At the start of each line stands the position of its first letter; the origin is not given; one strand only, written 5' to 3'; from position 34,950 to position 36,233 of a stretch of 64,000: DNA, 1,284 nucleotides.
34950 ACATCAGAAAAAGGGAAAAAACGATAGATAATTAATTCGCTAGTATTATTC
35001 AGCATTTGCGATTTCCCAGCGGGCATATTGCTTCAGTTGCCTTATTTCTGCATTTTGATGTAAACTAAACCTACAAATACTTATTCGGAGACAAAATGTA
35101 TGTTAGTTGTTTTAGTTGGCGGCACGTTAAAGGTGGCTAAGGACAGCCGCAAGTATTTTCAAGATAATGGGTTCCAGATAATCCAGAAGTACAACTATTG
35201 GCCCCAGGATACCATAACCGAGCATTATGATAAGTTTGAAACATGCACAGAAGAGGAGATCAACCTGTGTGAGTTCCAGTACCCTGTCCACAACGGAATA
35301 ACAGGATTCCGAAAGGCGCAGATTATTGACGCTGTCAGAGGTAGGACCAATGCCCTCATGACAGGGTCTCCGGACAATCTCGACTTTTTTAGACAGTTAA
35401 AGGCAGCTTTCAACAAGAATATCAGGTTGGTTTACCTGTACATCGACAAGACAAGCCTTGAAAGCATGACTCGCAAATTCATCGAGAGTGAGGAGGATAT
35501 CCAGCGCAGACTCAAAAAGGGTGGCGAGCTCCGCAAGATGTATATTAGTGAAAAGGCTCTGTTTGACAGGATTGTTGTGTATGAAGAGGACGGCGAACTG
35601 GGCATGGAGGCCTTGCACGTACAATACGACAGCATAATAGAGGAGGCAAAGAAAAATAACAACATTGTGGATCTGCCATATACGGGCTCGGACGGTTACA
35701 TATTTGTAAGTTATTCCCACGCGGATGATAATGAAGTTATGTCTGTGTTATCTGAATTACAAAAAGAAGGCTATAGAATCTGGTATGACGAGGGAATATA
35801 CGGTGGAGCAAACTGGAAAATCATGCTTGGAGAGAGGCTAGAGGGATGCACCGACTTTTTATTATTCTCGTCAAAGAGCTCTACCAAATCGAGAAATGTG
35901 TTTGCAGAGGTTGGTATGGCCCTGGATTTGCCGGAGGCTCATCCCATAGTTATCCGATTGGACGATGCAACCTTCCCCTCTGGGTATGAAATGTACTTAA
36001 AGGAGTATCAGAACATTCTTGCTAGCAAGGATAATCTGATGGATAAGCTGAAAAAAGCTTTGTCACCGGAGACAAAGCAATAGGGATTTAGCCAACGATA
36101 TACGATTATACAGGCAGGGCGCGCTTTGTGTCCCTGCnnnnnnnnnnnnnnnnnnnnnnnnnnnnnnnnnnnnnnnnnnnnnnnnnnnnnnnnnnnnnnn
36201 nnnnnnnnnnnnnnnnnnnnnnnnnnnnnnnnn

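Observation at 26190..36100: AT-rich accessory island of about 10 kb between ppdK and a DedA-family gene, packed with regulators, orphan small proteins, a toxin/immunity cassette and a TIR gene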

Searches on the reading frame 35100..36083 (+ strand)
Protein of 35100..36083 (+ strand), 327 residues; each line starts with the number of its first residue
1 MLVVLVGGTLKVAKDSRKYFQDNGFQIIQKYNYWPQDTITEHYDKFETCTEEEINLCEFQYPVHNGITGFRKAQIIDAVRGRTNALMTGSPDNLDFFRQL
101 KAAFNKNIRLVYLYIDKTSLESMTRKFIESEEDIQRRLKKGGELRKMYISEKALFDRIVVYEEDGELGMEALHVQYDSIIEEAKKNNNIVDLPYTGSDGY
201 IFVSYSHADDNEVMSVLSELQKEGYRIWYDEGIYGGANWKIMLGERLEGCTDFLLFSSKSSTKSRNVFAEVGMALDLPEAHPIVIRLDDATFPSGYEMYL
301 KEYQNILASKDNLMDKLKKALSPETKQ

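Call 7: search_protein_families(library=pfam, max_evalue=0.01, proteins=[window:35100-36083:+])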
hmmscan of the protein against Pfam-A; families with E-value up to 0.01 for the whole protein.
window:35100-36083:+ (327 aa): 1 family
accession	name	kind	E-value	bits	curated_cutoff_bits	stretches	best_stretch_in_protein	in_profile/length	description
PF13676.11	TIR_2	-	7.4e-14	52.7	28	1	201-289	1-93/122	TIR domain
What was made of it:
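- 35100..36083 (+): g13, a resident protein with a guanylate-kinase-like domain (residues 1-190) and a TIR domain (residues 196-327). Pfam TIR_2, E = 7e-14 (call 7).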

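Call 9: search_protein_families(library=padloc, max_evalue=0.01, proteins=[window:35100-36083:+])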
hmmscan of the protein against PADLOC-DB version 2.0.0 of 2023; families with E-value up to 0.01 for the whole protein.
window:35100-36083:+ (327 aa): 7 families
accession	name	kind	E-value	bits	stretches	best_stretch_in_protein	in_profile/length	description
PDLC02421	Aga_TIR-PNTD1-PNTD2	-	3.3e-07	27.8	1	201-277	6-85/430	Class I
PDLC00436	ThsB1|ThsB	-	1.2e-06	26.1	1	196-284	33-126/183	TIR-like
PDLC02403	Aga_TIR-PNTD1-PNTD2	-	1.3e-05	22.5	1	201-281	5-88/443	Class I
PDLC02012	SAVED5--SAVED_TIR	-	0.00021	18.5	1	197-282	12-98/404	-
PDLC05062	PDC-S66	-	0.00063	17.3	1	201-231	151-182/282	-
PDLC00430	ThsB1|ThsB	-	0.00087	16.9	1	189-237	55-104/269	TIR-like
PDLC00419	ThsB1|ThsB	-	0.0045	14.8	1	196-310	25-145/165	TIR-like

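Call 12: find_encoding_contigs(protein=window:35100-36083:+, flank=10000, max_places=10)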
Protein window:35100-36083:+ (327 aa): no gene with exactly this product is on record in the collection.

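Call 18: find_homologous_proteins(query=window:35100-36083:+, max_evalue=0.001)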
Query window:35100-36083:+ (327 aa): 92 proteins with E <= 0.001 among 1730 candidates.
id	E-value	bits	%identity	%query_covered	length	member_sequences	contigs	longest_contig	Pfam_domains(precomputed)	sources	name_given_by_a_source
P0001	1.1e-202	690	91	100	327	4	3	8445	PF13676.12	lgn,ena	-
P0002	5.6e-189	645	85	100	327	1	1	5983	PF13676.12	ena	-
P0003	2.5e-181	620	84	96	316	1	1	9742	PF13676.12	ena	-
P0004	3.4e-170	583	79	100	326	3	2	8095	PF13676.12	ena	-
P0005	5.9e-130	451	63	100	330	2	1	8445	PF13676.12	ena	-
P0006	4.9e-126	438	58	100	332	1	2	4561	PF13676.12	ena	-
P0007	5.1e-125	435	59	100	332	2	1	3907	PF13676.12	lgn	-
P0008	1.4e-122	427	58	100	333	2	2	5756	PF13676.12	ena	-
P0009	2.5e-122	426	58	100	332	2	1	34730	PF13676.12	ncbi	-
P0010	1.7e-119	417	58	100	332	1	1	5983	PF13676.12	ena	-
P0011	9.2e-119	414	56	100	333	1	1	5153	PF13676.12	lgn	-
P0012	2.4e-117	410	57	100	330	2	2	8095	PF13676.12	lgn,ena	-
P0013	1.5e-115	404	57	100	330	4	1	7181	PF13676.12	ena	-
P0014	1.5e-111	391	53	100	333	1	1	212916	PF13676.12,PF08937.17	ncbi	-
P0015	3.6e-111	389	55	100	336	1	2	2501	PF13676.12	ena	-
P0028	2.6e-101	357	51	100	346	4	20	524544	PF13676.12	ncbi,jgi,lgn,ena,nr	ncbi:MAG: toll/interleukin-1 receptor domain-containing protein [Ruminococcaceae bacterium]|nr:toll/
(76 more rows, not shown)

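Call 19: find_encoding_contigs(protein=P0001, flank=10000, max_places=6)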
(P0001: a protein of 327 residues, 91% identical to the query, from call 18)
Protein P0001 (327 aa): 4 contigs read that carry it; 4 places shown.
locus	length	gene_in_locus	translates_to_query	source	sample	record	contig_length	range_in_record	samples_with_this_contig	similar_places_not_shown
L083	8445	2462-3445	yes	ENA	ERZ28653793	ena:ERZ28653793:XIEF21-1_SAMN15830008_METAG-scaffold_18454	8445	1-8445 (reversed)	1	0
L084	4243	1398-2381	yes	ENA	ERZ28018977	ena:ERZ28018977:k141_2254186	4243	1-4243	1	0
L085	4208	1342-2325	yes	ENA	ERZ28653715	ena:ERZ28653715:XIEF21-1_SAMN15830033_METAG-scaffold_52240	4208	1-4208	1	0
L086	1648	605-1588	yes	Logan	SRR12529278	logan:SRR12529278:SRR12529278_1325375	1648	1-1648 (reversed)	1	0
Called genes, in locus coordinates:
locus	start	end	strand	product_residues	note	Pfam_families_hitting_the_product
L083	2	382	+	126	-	?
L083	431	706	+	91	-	-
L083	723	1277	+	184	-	-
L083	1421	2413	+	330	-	PF13676:TIR_2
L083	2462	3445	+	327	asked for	PF13676:TIR_2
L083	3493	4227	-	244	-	PF09335:VTT_dom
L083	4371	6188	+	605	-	-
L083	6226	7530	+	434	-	-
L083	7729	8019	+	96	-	PF01371:Trp_repressor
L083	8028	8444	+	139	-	?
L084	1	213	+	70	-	?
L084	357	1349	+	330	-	PF13676:TIR_2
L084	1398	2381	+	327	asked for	PF13676:TIR_2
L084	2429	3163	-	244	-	PF09335:VTT_dom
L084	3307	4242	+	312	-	?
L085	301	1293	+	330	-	PF13676:TIR_2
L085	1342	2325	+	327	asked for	PF13676:TIR_2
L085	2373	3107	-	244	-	PF09335:VTT_dom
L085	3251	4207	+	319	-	?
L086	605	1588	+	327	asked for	PF13676:TIR_2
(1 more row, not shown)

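Call 20: find_encoding_contigs(protein=P0003, flank=10000, max_places=6)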
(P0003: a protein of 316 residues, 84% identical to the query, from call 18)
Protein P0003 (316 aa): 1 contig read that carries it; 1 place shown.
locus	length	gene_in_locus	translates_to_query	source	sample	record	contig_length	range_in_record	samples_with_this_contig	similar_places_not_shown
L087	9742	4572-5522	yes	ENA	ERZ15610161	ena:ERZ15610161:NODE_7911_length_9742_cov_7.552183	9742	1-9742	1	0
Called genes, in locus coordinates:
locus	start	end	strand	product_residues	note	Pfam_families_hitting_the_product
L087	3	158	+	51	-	?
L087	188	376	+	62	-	-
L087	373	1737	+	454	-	PF00239:Resolvase, PF07508:Recombinase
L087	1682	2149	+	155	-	-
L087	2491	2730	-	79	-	-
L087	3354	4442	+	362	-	PF12323:HTH_OrfB_IS605, PF01385:OrfB_IS605, PF07282:Cas12f1-like_TNB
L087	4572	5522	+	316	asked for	PF13676:TIR_2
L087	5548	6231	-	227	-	PF09335:VTT_dom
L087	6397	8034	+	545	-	-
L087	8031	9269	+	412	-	PF14907:NTP_transf_5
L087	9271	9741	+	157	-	?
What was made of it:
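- On Horizontally acquired genomic island: A serine recombinase and TnpB occur at the equivalent site in L087 (call 20).
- Relative L087 carries a serine recombinase and TnpB at the same position (call 20).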

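Call 23: find_encoding_contigs(protein=P0028, flank=8000, max_places=6)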
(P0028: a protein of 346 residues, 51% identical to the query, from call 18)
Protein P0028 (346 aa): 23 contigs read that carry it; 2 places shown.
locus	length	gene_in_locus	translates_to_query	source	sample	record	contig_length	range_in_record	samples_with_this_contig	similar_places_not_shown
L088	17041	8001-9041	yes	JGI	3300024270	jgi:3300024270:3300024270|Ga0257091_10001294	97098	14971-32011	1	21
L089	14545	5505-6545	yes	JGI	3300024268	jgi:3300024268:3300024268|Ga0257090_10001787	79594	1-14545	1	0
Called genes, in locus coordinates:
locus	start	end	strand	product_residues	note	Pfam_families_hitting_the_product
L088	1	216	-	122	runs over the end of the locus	-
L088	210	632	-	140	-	-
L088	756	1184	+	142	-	PF13328:HD_4 (weak)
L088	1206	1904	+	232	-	PF00005:ABC_tran, PF02463:SMC_N (faint), PF13304:AAA_21 (faint)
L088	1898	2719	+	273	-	-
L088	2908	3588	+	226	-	PF04973:NMN_transporter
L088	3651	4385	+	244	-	PF14808:TMEM164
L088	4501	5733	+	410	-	PF01553:Acyltransferase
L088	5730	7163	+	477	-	PF03606:DcuC, PF03806:ABG_transport (weak), PF03553:Na_H_antiporter (weak)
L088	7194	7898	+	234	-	-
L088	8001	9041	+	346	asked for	PF13676:TIR_2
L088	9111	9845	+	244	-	PF06161:DUF975, PF13240:Zn_Ribbon_1 (weak), PF13248:Zn_ribbon_3 (weak)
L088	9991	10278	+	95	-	PF03992:ABM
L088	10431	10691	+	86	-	-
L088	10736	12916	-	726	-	PF08531:Bac_rhamnosid_N, PF05592:Bac_rhamnosid (weak), PF17389:Bac_rhamnosid6H, PF17390:Bac_rhamnosid_C (weak)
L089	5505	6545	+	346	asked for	PF13676:TIR_2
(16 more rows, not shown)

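Call 24: find_encoding_contigs(protein=P0014, flank=8000, max_places=4)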
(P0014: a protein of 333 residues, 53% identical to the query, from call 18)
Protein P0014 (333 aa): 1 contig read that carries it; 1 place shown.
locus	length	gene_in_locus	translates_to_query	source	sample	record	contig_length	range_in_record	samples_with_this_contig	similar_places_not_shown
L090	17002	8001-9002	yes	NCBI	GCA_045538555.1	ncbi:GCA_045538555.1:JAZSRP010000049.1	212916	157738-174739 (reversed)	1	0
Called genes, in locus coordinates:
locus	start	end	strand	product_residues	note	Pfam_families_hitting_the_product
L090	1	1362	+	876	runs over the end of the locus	PF01326:PPDK_N, PF00391:PEP-utilizers, PF02896:PEP-utilizers_C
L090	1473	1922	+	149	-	-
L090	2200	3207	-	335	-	PF01381:HTH_3, PF13443:HTH_26 (weak)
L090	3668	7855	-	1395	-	PF13271:DUF4062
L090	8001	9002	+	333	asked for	PF08937:ThsB_TIR (faint), PF13676:TIR_2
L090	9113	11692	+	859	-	PF08757:CotH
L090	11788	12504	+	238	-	PF27840:ScmC (weak)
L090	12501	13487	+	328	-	PF02517:Rce1-like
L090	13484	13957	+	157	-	PF00383:dCMP_cyt_deam_1, PF14437:MafB19-deam, PF14439:Bd3614-deam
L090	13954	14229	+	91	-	PF13740:ACT_6, PF01842:ACT (weak)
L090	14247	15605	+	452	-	PF05167:DUF711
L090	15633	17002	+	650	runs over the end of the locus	PF00133:tRNA-synt_1, PF01406:tRNA-synt_1e (weak), PF09334:tRNA-synt_1g, PF00133:tRNA-synt_1, PF19303:Anticodon_3 (weak), PF01588:tRNA_bind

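Call 37: predict_structure(alignment_id=A1)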
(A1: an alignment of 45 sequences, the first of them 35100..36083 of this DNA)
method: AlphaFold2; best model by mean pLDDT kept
length: 327 residues; sequences in the alignment: 45
mean_pLDDT: 84.4   pTM: 0.62
mean pLDDT of the five models: 84.4, 82.9, 82.4, 82.2, 81.5
residues with pLDDT >= 90: 118; 70-90: 176; 50-70: 28; < 50: 5
segments of 3 or more residues with pLDDT < 50: none
pLDDT, mean of each block of 10 residues (from residue 1): 88 91 91 67 57 81 75 81 85 79 79 92 86 84 87 91 92 95 73 80 93 87 88 67 83 95 92 82 92 90 88 89 89
secondary structure, 60 per line:
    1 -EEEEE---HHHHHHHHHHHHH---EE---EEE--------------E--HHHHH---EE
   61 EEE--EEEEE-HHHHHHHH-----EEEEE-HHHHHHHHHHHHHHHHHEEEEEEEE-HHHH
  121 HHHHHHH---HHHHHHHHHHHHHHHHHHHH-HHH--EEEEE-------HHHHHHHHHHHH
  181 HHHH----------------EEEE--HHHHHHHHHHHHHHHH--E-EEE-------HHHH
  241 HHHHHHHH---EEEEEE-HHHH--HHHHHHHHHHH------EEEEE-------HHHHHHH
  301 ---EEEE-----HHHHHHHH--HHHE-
elements in order: E2-6 H10-22 E31-33 H51-55 E59-63 E66-70 H72-79 E85-89 H91-107 E108-115 H117-127 H131-150 E157-161 H169-184 E201-204 H207-222 E227-229 H237-248 E252-257 H259-262 H265-275 E282-286 H294-300 E304-307 H313-320
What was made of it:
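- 35100..36083 (+): AF2 model pLDDT 84 (call 37).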

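Call 47: search_protein_families(library=pfam, max_evalue=0.05, proteins=[L083:723-1277:+, L083:431-706:+, L090:1473-1922:+, L087:1682-2149:+])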
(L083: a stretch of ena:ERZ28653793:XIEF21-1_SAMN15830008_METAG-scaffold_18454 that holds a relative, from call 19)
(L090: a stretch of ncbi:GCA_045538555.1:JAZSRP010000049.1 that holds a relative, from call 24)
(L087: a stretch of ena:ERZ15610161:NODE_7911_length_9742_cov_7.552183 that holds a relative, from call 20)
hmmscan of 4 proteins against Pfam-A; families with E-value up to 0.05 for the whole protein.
L083:723-1277:+ (184 aa): 1 family
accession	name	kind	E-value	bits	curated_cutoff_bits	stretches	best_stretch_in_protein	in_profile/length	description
PF05865.16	Cypo_polyhedrin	-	0.024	14.5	25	0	87-138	11-60/248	Cypovirus polyhedrin protein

L083:431-706:+ (91 aa): 0 families

L090:1473-1922:+ (149 aa): 0 families

L087:1682-2149:+ (155 aa): 2 families
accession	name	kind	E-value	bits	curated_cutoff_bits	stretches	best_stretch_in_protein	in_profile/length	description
PF23432.1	DUF7118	-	0.00013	21.7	27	1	9-75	105-168/357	Domain of unknown function (DUF7118)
PF18822.6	CdvA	-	0.0076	16.7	30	1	8-52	3-47/123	CdvA-like coiled-coil domain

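Call 56: search_solved_structures(query=A1, max_evalue=0.01)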
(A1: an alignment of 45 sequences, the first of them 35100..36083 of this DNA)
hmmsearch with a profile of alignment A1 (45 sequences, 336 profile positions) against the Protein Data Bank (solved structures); distinct sequences matched with E-value up to 0.01: 8.
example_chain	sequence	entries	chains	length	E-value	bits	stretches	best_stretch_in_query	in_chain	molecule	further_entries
8qlo_A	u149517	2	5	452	0.00015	24.4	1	208-289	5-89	Toll/interleukin-1 receptor domain-containing protein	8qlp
9mud_K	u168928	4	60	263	0.00029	23.4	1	211-294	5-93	Cat1 (CRISPR associated TIR 1) pentagonal filament | Cat1 (CRISPR associated TIR 1) pentagonal filament assembly | Cat1 (CRISPR-associated TIR 1)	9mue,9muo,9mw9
7uxr_A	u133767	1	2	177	0.0023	20.5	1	206-288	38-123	TIR domain protein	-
8g83_A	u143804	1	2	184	0.0032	20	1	205-261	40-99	NAD(+) hydrolase AbTIR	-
7uwg_A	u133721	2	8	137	0.0037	19.8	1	210-263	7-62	Molecular chaperone Tir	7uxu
8j7s_B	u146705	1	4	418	0.0065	19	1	208-289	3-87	TIR domain-containing protein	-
8fex_A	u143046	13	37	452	0.0068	19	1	208-289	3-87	TIR-APAZ | TIR domain-containing protein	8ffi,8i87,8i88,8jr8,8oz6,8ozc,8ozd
8sp0_A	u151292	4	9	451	0.0081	18.7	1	209-289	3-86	TIR-APAZ | TIR domain-containing protein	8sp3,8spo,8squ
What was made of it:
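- The best sequence matches in the PDB are named TIR-APAZ, Cat1 and the NAD+ hydrolase AbTIR (call 56).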

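Call 83: search_protein_families(library=padloc, max_evalue=0.001, proteins=[L090:3668-7855:-, L090:2200-3207:-, L090:1473-1922:+, L083:723-1277:+])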
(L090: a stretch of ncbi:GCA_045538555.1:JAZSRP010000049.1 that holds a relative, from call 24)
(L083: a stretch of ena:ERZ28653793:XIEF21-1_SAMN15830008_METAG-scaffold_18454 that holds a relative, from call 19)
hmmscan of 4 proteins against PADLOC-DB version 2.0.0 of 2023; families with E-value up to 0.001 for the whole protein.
L090:3668-7855:- (1395 aa): 0 families

L090:2200-3207:- (335 aa): 12 families
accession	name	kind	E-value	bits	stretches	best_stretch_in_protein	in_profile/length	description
PDLC02926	HTH_VI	-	9.4e-11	39.8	1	7-84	2-79/92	-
PDLC03951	RmrA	-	9.6e-08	29.4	1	14-75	16-77/400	-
PDLC03954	RmrA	-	4.1e-06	24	1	11-70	15-74/380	-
PDLC03947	RmrA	-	7.6e-06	23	1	4-61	9-66/383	-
PDLC03945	RmrA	-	1.5e-05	22.3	1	12-85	8-81/394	-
PDLC03956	RmrA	-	2.7e-05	21.4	1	13-73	16-76/399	-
PDLC03955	RmrA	-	7.5e-05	20.1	1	14-90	28-100/371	-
PDLC03952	RmrA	-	0.0002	18.4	1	15-60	31-76/395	-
PDLC03949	RmrA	-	0.00023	18.1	1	11-85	7-77/363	-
PDLC04775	PDC-M69A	-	0.00035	19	1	5-72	6-73/113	-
PDLC04760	PDC-M64C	-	0.00041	18.7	1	16-60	36-80/93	-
PDLC03944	RmrA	-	0.00055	17.1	1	5-60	5-60/384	-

L090:1473-1922:+ (149 aa): 0 families

L083:723-1277:+ (184 aa): 0 families

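Call 84: search_protein_families(library=pfam, max_evalue=0.001, proteins=[L090:3668-7855:-, L090:2200-3207:-, L090:9113-11692:+])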
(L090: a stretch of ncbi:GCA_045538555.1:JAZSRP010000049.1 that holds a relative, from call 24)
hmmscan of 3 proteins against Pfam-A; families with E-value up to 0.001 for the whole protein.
L090:3668-7855:- (1395 aa): 2 families
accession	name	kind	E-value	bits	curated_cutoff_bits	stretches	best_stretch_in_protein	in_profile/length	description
PF13271.11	DUF4062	-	1.7e-11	44.6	24.7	1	13-122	1-79/82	Domain of unknown function (DUF4062)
PF13191.12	AAA_16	-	0.0002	22.3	32.6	1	218-347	5-144/167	AAA ATPase domain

L090:2200-3207:- (335 aa): 4 families
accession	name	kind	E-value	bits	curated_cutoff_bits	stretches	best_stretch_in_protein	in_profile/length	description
PF01381.28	HTH_3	-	8.4e-12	45.4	23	1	11-65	1-55/55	Helix-turn-helix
PF13560.12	HTH_31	-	4.3e-06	27.4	27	1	6-64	1-60/64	Helix-turn-helix domain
PF13443.12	HTH_26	-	1.1e-05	26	22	1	16-67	7-59/63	Cro/C1-type HTH DNA-binding domain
PF12844.13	HTH_19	-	0.00018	21.8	30.2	1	8-67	1-60/64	Helix-turn-helix domain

L090:9113-11692:+ (859 aa): 1 family
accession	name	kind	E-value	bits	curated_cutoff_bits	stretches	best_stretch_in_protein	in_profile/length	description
PF08757.17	CotH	-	1.3e-42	146.9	23.8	1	509-851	1-322/322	CotH kinase protein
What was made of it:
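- L090 carries a STAND-like NTPase at the same site (calls 24, 84).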

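Call 91: search_dna_similar(query=window:35100-36083:+, collection=phages, mode=protein, max_evalue=0.001, max_rows=8)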
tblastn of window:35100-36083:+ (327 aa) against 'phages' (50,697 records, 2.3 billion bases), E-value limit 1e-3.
Records with a match: 1; places in all: 1; records where one place covers at least 80% of the query: 0.
Best place of each record, by identity: <60% 1.
By first word of the organism name: Bacteriophage 1.
By host as written in the record: - 1.
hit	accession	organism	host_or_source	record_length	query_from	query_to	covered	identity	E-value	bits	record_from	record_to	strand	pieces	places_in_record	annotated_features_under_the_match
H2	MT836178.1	Bacteriophage sp.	human fecal samples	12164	194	327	41%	29.9%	1e-7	59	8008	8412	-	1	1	record has no annotation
